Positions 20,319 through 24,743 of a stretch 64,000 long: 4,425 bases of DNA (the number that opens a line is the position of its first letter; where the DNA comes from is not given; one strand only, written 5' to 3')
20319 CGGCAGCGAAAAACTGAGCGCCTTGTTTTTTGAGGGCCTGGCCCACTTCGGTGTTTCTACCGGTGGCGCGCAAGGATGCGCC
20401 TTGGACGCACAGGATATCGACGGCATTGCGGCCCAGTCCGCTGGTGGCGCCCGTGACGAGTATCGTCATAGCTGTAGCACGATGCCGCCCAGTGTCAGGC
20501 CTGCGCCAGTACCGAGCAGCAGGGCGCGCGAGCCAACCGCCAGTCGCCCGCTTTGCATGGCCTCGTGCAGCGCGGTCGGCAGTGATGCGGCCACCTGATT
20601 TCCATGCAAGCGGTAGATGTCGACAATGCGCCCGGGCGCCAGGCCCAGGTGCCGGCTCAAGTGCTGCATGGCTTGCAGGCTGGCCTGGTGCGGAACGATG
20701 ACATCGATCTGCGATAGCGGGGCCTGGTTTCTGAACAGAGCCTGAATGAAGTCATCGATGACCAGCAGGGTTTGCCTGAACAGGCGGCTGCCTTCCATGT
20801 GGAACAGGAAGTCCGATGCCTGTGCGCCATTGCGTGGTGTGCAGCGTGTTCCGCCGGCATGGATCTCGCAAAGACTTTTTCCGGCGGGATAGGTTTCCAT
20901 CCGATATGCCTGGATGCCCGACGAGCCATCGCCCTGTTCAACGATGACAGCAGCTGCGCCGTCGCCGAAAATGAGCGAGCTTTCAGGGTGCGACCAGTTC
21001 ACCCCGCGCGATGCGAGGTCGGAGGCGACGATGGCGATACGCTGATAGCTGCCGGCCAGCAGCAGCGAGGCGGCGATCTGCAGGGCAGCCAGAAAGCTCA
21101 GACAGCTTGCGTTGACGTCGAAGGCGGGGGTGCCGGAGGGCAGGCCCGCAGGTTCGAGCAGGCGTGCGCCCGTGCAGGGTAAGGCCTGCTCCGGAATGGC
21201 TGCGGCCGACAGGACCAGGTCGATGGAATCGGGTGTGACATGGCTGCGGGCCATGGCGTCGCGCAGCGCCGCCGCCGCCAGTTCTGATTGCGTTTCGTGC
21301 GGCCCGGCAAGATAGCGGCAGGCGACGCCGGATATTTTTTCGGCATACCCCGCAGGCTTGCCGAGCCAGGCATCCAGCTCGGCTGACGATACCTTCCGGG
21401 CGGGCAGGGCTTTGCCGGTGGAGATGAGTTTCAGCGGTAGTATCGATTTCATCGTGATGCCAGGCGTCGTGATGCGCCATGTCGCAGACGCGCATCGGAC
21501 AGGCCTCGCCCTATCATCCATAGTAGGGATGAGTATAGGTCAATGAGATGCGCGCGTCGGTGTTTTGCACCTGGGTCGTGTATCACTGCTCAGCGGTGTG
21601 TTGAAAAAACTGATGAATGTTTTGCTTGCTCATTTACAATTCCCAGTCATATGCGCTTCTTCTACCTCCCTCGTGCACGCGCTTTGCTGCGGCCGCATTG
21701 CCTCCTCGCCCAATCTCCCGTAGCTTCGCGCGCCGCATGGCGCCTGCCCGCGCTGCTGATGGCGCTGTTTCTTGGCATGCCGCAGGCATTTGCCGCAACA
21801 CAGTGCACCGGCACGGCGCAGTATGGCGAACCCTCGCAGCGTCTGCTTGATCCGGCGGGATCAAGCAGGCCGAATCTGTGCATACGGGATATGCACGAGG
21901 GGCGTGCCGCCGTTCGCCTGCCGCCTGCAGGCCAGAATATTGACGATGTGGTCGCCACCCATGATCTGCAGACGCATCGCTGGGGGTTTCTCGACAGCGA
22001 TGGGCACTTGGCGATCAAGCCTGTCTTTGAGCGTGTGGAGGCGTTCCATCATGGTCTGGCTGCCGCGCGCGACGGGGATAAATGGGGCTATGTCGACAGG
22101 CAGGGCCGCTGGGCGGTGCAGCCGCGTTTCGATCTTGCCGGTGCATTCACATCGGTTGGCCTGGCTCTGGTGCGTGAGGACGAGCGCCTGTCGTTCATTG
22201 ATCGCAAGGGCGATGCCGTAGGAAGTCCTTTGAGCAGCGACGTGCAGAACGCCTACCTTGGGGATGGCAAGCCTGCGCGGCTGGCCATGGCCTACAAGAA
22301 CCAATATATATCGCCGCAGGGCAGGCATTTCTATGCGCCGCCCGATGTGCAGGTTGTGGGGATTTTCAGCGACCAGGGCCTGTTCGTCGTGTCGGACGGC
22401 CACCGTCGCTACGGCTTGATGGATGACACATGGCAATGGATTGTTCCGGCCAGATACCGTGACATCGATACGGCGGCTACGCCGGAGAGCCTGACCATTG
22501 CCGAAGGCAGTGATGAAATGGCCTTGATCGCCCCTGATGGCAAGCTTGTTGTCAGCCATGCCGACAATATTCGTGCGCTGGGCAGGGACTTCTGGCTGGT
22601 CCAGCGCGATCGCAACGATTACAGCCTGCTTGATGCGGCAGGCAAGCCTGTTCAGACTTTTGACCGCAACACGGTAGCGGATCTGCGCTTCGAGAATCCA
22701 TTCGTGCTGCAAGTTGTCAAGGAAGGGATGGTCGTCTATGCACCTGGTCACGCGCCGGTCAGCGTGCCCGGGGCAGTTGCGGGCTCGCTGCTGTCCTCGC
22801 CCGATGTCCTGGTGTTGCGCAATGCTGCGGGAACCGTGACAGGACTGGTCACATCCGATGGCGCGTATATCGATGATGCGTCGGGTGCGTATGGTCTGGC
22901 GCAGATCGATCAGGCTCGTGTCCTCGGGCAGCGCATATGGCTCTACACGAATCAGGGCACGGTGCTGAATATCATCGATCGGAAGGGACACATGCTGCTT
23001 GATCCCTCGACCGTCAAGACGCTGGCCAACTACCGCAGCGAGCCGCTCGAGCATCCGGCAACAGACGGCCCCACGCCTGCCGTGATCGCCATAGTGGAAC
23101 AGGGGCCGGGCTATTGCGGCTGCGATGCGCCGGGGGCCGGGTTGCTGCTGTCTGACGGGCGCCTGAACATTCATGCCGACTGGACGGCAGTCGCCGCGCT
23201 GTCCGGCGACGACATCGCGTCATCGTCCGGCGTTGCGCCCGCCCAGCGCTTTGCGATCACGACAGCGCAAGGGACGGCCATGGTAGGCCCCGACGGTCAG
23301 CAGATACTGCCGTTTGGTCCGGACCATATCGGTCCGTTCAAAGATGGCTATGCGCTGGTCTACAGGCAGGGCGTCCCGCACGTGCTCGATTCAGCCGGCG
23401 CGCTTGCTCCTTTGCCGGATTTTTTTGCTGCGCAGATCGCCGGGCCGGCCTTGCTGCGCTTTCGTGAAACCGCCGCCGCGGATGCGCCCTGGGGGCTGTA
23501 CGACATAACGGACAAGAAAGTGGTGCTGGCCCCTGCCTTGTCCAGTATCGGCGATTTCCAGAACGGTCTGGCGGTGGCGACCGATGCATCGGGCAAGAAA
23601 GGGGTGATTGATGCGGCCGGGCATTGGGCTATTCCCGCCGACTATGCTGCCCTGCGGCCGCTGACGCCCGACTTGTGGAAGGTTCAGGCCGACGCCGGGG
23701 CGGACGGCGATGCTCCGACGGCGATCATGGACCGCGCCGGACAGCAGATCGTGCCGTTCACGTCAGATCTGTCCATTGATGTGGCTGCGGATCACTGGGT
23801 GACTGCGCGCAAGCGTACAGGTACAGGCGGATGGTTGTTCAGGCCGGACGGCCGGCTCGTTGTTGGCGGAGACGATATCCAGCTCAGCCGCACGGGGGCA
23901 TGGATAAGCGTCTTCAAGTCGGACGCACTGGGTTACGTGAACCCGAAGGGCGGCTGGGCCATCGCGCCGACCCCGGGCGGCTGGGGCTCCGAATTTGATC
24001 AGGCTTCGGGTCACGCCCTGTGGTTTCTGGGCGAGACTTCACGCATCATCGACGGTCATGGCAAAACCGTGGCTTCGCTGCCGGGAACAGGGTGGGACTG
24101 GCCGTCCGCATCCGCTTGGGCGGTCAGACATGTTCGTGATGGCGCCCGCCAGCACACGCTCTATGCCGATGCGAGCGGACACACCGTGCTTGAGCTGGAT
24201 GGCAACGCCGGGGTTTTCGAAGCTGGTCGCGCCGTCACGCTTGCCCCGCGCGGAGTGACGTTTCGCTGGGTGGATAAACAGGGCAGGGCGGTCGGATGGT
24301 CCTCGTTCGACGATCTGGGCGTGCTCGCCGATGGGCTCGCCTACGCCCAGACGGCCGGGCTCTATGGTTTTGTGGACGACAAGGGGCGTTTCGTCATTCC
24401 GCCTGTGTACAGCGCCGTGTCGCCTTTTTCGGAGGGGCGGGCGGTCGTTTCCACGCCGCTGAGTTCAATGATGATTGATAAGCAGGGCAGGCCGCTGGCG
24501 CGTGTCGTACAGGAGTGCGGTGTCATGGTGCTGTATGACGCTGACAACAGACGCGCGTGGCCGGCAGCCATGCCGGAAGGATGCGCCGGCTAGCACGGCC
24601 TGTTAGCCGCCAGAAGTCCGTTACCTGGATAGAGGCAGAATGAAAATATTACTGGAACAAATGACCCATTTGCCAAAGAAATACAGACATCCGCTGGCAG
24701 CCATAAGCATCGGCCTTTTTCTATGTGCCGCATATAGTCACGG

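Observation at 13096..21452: Seven-gene translationally coupled lipid/secondary-metabolite operon of unknown product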

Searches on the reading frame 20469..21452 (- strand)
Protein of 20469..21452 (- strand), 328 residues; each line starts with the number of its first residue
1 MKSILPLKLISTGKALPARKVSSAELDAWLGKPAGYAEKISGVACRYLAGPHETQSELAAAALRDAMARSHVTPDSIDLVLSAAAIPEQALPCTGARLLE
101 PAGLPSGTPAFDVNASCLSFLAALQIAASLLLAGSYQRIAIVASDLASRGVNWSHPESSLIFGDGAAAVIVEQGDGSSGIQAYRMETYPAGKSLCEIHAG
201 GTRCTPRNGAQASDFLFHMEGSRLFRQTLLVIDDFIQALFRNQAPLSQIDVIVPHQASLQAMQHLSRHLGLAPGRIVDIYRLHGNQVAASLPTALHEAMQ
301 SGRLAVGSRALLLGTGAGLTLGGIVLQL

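Call 4: search_protein_families(library=pfam, proteins=[window:20469-21452:-], max_evalue=0.01)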
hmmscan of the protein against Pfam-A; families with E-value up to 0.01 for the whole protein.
window:20469-21452:- (328 aa): 3 families
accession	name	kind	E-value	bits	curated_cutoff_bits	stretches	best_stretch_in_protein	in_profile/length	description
PF08541.16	ACP_syn_III_C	-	4.8e-24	84.8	26.6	1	241-327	3-89/90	3-Oxoacyl-[acyl-carrier-protein (ACP)] synthase III C terminal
PF08545.16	ACP_syn_III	-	1.4e-20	73.4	24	1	111-187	1-78/80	3-Oxoacyl-[acyl-carrier-protein (ACP)] synthase III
PF00108.29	Thiolase_N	-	9.4e-06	25.6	26.4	1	54-137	22-105/260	Thiolase, N-terminal domain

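Call 5: search_protein_families(library=ncbifam, proteins=[window:20469-21452:-], max_evalue=0.01)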
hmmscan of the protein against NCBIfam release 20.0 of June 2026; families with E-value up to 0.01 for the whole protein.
window:20469-21452:- (328 aa): 23 families
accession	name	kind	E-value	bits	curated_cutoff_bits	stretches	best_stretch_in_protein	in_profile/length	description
NF005541.0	PRK07204.1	equivalog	5.5e-98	328.4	402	1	7-327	5-328/329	beta-ketoacyl-ACP synthase III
NF006829.0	PRK09352.1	subfamily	5.1e-61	206.4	249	1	8-327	6-320/322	beta-ketoacyl-ACP synthase 3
TIGR00747.1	fabH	subfamily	4.1e-57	193.7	292.1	1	8-327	4-321/322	beta-ketoacyl-ACP synthase III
NF004623.0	PRK05963.1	equivalog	1.3e-48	166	437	1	8-327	7-327/328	beta-ketoacyl-ACP synthase III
NF006720.0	PRK09258.1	equivalog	9.9e-28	97.4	285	1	15-320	14-330/338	3-oxoacyl-ACP synthase III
NF005703.0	PRK07515.1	equivalog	3e-27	95.5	304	1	54-327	95-371/373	beta-ketoacyl-ACP synthase III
NF005308.0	PRK06840.1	equivalog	2.4e-23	82.7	315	1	8-327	6-334/339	3-oxoacyl-ACP synthase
NF009519.0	PRK12880.1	equivalog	8.7e-14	51.6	436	1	38-176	43-180/353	beta-ketoacyl-ACP synthase III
NF003274.0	PRK04262.1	equivalog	1.2e-10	40.9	244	1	9-183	5-172/347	hydroxymethylglutaryl-CoA synthase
TIGR01930.1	AcCoA-C-Actrans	subfamily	8.9e-09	34.8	240.55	1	54-139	20-105/385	acetyl-CoA C-acyltransferase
NF006552.0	PRK09051.1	subfamily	1.2e-06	28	565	1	55-142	28-115/395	beta-ketothiolase BktB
NF004853.0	PRK06205.1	subfamily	9.2e-06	24.9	551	1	54-137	25-108/404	acetyl-CoA C-acetyltransferase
NF005293.2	PRK06816.1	subfamily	1.7e-05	24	450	1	53-152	60-157/378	StlD/DarB family beta-ketosynthase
NF005494.0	PRK07108.1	equivalog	2.9e-05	23.2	615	1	56-136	28-109/392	acetyl-CoA C-acyltransferase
NF005077.0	PRK06504.1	subfamily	9.1e-05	21.8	590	1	49-141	22-112/390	acetyl-CoA C-acetyltransferase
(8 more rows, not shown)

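Call 23: search_solved_structures(query=window:20469-21452:-, max_evalue=1e-10)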
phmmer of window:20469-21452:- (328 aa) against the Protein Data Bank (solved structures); distinct sequences matched with E-value up to 1e-10: 59.
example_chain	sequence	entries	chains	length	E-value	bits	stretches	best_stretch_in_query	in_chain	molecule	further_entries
4v2p_A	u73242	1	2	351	7.3e-49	169.8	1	5-326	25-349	KETOSYNTHASE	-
4yuc_A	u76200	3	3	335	1.2e-46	162.6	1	5-326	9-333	CorB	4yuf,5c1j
4ryb_A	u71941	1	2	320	1.4e-42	149.2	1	8-327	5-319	3-oxoacyl-[acyl-carrier-protein] synthase 3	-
4dfe_A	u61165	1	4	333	5.8e-42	147.2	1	6-326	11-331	3-oxoacyl-[acyl-carrier-protein] synthase 3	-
4wzu_A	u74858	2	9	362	6.6e-40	140.4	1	10-323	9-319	3-oxoacyl-[acyl-carrier-protein] synthase 3 protein 2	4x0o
4x9k_A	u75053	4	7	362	1.3e-38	136.2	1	10-323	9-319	3-oxoacyl-[acyl-carrier-protein] synthase 3 protein 2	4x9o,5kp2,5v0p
2ebd_A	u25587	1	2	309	2.3e-37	132.1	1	7-327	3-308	3-oxoacyl-[acyl-carrier-protein] synthase 3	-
9ka2_A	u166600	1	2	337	2.9e-35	125.2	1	7-325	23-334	Beta-ketoacyl-[acyl-carrier-protein] synthase III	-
6x7r_A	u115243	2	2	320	3e-35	125.1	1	7-325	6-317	3-oxoacyl-[acyl-carrier-protein] synthase 3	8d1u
3il9_A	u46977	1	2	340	3.2e-35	125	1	7-325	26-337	3-oxoacyl-[acyl-carrier-protein] synthase 3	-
1hn9_A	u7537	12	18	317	3.2e-35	125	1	7-325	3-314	BETA-KETOACYL-ACYL CARRIER PROTEIN SYNTHASE III | 3-oxoacyl-[acyl-carrier-protein] synthase III | 3-oxoacyl-[acyl-carrier-protein] synthase 3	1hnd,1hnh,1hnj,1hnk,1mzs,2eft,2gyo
1ebl_A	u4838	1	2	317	3.9e-35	124.7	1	7-325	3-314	BETA-KETOACYL-ACP SYNTHASE III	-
9ka5_A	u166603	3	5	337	1.4e-33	119.7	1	7-325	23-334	Beta-ketoacyl-[acyl-carrier-protein] synthase III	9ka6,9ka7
4nhd_A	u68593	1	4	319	6.3e-33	117.5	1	7-325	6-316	3-oxoacyl-[acyl-carrier-protein] synthase 3 protein 1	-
9j6e_A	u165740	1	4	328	3.4e-32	115.1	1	9-326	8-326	3-oxopimeloyl-[acyl-carrier-protein] synthase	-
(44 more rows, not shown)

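Call 58: search_solved_structures(query=window:20469-21452:-, max_evalue=1e-38, show_alignments=5)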
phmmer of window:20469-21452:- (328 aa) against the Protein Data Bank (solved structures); distinct sequences matched with E-value up to 1e-38: 5.
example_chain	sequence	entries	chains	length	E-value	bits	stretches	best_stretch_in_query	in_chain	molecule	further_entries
4v2p_A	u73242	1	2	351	7.3e-49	169.8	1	5-326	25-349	KETOSYNTHASE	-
4yuc_A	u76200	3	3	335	1.2e-46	162.6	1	5-326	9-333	CorB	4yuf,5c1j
4ryb_A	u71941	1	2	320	1.4e-42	149.2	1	8-327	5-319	3-oxoacyl-[acyl-carrier-protein] synthase 3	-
4dfe_A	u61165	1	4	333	5.8e-42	147.2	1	6-326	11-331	3-oxoacyl-[acyl-carrier-protein] synthase 3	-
4wzu_A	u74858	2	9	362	6.6e-40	140.4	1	10-323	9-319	3-oxoacyl-[acyl-carrier-protein] synthase 3 protein 2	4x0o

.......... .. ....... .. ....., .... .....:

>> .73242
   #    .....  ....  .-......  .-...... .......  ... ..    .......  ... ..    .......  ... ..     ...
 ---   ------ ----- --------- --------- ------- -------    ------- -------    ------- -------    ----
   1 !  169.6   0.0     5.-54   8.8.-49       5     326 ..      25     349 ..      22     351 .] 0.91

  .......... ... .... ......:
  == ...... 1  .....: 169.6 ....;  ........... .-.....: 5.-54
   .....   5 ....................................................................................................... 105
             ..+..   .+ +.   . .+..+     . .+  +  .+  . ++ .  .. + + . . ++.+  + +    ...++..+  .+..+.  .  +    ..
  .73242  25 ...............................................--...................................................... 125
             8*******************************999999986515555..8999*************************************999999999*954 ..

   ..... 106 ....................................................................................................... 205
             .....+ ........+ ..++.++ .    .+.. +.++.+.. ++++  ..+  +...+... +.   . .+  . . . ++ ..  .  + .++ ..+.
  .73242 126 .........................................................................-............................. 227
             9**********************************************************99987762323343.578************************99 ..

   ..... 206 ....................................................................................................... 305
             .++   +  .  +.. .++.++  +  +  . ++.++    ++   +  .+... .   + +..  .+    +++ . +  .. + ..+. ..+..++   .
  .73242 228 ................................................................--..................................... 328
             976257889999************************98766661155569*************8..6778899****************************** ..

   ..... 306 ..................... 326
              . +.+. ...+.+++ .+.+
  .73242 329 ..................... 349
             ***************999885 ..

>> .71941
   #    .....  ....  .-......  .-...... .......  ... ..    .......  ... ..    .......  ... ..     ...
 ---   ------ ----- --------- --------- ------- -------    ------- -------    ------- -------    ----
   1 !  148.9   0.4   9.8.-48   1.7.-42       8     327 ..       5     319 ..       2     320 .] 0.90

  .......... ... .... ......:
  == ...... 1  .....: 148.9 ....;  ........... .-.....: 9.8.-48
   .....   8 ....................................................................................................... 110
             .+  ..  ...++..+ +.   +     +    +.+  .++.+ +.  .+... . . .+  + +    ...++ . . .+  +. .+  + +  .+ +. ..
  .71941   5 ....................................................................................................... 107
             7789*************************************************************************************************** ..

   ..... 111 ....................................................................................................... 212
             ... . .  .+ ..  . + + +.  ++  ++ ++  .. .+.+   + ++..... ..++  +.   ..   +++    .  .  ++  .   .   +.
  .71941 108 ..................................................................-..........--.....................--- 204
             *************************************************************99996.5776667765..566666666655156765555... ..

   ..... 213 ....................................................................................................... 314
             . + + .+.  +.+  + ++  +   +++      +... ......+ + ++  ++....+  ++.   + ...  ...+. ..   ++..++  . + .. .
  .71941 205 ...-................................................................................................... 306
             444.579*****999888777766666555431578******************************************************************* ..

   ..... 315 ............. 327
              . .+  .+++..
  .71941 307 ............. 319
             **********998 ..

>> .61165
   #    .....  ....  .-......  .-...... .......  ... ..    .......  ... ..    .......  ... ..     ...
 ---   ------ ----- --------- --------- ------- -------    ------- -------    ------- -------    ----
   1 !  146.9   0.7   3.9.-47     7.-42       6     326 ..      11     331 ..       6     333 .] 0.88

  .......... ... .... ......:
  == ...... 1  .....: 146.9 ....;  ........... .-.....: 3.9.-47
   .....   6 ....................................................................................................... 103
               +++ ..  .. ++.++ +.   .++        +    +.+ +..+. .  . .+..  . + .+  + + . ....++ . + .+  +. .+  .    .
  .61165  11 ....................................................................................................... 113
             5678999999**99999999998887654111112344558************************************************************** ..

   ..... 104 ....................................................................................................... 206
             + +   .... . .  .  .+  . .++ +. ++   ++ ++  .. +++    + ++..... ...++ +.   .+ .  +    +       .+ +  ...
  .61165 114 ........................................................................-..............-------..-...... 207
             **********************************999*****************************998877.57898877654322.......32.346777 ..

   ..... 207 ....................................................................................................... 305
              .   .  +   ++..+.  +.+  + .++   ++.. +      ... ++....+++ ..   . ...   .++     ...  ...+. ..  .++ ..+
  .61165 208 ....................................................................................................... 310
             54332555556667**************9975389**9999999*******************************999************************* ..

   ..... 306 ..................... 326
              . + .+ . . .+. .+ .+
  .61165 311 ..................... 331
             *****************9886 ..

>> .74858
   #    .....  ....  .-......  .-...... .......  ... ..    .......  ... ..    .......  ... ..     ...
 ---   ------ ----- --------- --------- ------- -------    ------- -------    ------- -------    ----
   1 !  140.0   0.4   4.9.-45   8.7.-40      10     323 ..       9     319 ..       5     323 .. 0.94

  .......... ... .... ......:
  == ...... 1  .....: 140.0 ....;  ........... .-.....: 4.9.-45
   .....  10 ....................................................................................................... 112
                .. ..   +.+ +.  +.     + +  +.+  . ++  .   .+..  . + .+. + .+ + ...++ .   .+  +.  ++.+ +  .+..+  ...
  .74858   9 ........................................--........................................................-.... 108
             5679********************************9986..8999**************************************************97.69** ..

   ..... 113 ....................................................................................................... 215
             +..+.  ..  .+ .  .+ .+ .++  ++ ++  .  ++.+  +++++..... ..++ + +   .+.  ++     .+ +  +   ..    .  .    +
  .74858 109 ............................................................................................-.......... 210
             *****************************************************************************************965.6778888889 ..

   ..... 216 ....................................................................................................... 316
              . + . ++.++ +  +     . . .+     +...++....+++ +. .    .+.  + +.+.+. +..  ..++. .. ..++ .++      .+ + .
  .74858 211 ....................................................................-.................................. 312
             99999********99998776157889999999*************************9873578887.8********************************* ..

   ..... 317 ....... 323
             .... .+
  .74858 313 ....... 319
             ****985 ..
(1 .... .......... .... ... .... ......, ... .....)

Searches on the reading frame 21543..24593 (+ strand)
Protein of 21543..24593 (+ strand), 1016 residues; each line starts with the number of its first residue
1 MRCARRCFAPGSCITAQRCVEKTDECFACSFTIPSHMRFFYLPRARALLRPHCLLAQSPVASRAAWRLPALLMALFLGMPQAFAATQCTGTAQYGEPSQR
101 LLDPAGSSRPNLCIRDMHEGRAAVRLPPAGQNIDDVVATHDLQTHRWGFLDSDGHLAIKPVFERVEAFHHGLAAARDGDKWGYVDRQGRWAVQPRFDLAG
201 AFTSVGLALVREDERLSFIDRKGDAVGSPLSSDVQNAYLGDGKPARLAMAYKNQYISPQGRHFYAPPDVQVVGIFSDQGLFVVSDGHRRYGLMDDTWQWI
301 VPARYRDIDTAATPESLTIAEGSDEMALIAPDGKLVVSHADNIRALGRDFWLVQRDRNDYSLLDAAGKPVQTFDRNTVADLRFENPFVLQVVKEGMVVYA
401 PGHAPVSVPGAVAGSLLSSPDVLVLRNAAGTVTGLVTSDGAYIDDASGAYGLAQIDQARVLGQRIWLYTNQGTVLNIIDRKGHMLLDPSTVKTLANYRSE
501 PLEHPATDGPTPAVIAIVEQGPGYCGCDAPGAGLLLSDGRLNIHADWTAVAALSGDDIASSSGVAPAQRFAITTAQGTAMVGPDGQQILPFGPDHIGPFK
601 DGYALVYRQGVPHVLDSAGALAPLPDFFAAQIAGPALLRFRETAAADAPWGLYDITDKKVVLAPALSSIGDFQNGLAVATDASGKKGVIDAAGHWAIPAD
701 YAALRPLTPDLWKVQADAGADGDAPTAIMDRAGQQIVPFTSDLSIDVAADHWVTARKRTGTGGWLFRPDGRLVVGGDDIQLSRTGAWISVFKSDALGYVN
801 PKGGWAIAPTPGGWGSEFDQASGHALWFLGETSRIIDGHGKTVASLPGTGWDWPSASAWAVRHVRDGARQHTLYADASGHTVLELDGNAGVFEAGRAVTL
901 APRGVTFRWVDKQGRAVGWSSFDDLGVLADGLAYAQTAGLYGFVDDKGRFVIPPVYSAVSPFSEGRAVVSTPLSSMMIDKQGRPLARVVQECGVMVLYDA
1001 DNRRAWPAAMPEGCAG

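Call 27: search_protein_families(library=pfam, proteins=[window:21543-24593:+], max_evalue=0.01)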
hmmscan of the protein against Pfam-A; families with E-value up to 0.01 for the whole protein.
window:21543-24593:+ (1016 aa): 1 family
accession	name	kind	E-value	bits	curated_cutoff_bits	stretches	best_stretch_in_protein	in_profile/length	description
PF14903.11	WG_beta_rep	-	1.3e-45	153.5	25.6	3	941-970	1-30/35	WG containing repeat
